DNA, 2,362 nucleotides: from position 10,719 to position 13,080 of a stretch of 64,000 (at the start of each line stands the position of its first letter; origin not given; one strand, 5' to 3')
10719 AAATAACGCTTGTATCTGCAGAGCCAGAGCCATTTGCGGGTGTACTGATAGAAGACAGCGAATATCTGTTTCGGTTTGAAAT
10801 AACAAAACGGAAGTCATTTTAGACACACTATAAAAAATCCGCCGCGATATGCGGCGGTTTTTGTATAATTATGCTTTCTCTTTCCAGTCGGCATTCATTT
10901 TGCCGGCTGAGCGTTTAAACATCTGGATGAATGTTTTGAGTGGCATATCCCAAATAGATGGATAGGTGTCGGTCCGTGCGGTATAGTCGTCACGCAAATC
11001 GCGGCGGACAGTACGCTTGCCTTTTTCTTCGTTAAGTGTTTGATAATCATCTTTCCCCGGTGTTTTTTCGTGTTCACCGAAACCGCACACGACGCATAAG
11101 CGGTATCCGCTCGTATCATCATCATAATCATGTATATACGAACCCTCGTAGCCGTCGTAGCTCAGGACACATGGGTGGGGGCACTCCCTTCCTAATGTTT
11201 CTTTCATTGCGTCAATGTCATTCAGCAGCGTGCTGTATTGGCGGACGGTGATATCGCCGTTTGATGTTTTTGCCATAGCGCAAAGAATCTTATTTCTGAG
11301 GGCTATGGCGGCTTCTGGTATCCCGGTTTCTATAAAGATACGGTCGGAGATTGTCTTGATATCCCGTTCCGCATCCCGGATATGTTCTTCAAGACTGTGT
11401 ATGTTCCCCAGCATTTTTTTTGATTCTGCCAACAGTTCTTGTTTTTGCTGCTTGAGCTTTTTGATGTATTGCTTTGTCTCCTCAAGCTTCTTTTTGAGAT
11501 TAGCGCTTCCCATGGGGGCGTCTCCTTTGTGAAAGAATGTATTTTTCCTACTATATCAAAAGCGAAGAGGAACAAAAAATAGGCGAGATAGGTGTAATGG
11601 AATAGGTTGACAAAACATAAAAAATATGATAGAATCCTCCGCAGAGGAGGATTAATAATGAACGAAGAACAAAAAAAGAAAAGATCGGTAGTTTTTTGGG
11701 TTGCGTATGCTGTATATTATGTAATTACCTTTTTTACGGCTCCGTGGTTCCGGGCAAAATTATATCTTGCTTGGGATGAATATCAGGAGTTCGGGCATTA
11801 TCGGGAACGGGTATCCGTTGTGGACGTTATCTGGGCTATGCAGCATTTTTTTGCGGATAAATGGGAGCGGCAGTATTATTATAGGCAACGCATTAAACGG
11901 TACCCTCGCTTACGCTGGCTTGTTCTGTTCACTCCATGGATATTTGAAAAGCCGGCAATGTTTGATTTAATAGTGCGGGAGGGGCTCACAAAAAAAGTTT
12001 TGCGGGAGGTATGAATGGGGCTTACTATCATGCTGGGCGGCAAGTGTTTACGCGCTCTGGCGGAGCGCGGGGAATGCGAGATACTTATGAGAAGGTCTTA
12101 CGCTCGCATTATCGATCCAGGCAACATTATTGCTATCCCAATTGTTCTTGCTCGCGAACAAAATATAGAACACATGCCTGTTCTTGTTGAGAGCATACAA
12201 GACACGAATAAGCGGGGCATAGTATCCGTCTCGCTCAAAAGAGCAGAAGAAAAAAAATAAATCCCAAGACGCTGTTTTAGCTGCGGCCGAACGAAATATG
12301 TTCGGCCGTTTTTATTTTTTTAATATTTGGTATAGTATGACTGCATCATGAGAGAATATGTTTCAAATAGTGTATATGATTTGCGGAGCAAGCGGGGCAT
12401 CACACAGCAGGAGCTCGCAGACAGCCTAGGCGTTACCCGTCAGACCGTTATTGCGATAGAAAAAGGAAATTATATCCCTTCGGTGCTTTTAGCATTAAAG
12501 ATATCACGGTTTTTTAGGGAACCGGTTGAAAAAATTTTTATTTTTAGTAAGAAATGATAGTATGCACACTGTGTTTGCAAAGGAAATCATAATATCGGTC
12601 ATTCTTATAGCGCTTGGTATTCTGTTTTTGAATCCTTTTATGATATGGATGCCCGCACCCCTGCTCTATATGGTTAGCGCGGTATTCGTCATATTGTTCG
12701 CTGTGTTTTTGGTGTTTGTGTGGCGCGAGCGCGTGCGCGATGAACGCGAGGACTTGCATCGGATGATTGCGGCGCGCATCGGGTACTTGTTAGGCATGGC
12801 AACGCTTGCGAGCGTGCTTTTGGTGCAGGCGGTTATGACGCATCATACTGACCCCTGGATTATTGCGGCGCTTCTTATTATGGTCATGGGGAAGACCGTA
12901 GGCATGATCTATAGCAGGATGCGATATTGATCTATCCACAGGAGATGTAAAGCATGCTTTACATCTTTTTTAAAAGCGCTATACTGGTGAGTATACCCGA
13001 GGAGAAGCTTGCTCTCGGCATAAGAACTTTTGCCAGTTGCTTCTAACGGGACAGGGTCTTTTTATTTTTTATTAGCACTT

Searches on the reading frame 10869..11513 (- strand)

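Call 59: search_protein_families(library=pfam, proteins=[window:10869-11513:-], max_evalue=0.01)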
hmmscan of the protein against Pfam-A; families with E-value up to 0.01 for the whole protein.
window:10869-11513:- (214 aa): 4 families
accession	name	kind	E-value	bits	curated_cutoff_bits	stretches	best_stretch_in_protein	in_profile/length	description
PF03148.19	Tektin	-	7.5e-05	22.1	34.3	1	5-58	248-301/383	Tektin family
PF15742.10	DUF4686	-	0.00052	19.7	31.3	1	5-60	313-368/384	Domain of unknown function (DUF4686)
PF06103.16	DUF948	-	0.0077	16.8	37.2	0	5-55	23-73/89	Bacterial protein of unknown function (DUF948)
PF11690.13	DUF3287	-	0.009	16.3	27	0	8-56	41-89/121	Protein of unknown function (DUF3287)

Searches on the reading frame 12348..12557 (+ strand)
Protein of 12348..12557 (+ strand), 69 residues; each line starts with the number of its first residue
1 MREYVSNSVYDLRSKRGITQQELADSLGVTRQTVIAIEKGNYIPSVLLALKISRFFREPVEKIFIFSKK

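Call 3: search_protein_families(library=pfam, proteins=[window:12348-12557:+], max_evalue=0.01)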
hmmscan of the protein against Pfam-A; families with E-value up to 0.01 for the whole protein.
window:12348-12557:+ (69 aa): 9 families
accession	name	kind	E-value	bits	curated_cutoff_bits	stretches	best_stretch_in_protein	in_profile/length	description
PF01381.28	HTH_3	-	1.8e-13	50.7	23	1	11-61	3-53/55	Helix-turn-helix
PF12844.13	HTH_19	-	1.8e-08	34.6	30.2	1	10-57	5-52/64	Helix-turn-helix domain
PF13560.12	HTH_31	-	1.2e-05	26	27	1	12-46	9-44/64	Helix-turn-helix domain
PF08279.18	HTH_11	-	6.2e-05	23.2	25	1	12-35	9-33/55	HTH domain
PF13545.12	HTH_Crp_2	-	0.0002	21.7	27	1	17-36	22-41/70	Crp-like helix-turn-helix domain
PF13413.12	HTH_25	-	0.00024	21.3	24.6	1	12-42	5-35/62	Helix-turn-helix domain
PF04545.22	Sigma70_r4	-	0.00041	20.3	24.1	1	12-39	15-42/50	Sigma-70, region 4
PF13412.12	HTH_24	-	0.001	19.1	21.9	1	13-35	13-35/48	Winged helix-turn-helix DNA-binding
PF13384.12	HTH_23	-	0.0038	17.4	24.6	1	13-34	13-34/50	Homeodomain-like domain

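Call 88: search_protein_families(library=ncbifam, proteins=[window:12348-12557:+], max_evalue=0.01)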
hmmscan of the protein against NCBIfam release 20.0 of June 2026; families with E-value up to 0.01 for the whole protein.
window:12348-12557:+ (69 aa): 17 families
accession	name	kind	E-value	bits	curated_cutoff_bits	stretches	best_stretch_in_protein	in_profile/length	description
TIGR03070.1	couple_hipB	subfamily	8.5e-10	38.4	71.65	1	6-41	4-39/58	type II toxin-antitoxin system Y4mF family antitoxin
NF041951.1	phage_RstR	subfamily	4.9e-07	30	80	1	6-57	4-55/108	RstR family transcriptional repressor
NF003162.0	PRK04140.1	equivalog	5.9e-06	25.5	263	1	8-62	130-184/317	transcriptional regulator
NF052239.1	antitox_spr1629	equivalog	7.3e-06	25.3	335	1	4-66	2-62/377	spr1629 family repressor/antitoxin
TIGR00270.2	TIGR00270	equivalog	1.5e-05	24.8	110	1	8-55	79-126/159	multiprotein bridging factor aMBF1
TIGR02607.1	antidote_HigA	equivalog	0.00019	21.2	47.7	1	17-57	20-60/81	HigA family addiction module antitoxin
TIGR03879.1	near_KaiC_dom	domain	0.00023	21.6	65.1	1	8-41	26-59/91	probable regulatory domain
TIGR03830.1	CxxCG_CxxCG_HTH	subfamily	0.00031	20.5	61.8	1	5-48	66-109/127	type II TA system antitoxin MqsA family protein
NF007408.0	PRK09943.1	equivalog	0.00033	20.3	211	1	8-65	11-68/185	HTH-type transcriptional regulator PuuR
NF006015.0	PRK08154.1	subfamily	0.00044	19.5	204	1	6-63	32-89/314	anaerobic benzoate catabolism transcriptional regulator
NF047948.1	male_kill_WMK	equivalog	0.0006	19.3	300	1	6-41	7-42/300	WO male-killing family protein Wmk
TIGR00721.1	tfx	subfamily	0.00086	19.2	60.25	1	9-40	14-44/137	Tfx family DNA-binding protein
TIGR02612.1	mob_myst_A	hypoth_equivalog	0.00097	19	122.6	1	9-45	30-66/150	mobile mystery protein A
NF003057.0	PRK03975.1-5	subfamily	0.0016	18.1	168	1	15-40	18-43/134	putative transcriptional regulator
NF003055.0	PRK03975.1-2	equivalog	0.0031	17.3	122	1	8-39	16-46/140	putative transcriptional regulator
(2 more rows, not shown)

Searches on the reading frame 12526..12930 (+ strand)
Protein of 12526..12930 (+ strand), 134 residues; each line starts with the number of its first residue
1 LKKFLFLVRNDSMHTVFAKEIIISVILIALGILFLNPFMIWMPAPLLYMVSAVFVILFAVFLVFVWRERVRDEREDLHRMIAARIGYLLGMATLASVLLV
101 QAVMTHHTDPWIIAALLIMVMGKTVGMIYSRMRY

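Call 3: search_protein_families(library=pfam, proteins=[window:12526-12930:+], max_evalue=0.01)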
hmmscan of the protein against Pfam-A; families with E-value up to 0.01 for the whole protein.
window:12526-12930:+ (134 aa): 1 family
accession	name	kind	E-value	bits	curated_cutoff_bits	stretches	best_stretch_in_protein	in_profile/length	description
PF14256.11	YwiC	-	0.0038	17.9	25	1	23-85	58-120/126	YwiC-like protein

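Call 20: search_protein_families(library=pfam, proteins=[window:12526-12930:+], max_evalue=0.1)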
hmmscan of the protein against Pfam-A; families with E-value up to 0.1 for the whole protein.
window:12526-12930:+ (134 aa): 2 families
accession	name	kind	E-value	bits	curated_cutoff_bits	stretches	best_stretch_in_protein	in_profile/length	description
PF14256.11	YwiC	-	0.0038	17.9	25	1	23-85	58-120/126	YwiC-like protein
PF12676.12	DUF3796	-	0.063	14.1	24.8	1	31-127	13-106/120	Protein of unknown function (DUF3796)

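Call 88: search_protein_families(library=ncbifam, proteins=[window:12562-12930:+], max_evalue=0.01)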
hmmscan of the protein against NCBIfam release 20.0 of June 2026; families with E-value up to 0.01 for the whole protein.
window:12562-12930:+ (122 aa): 0 families
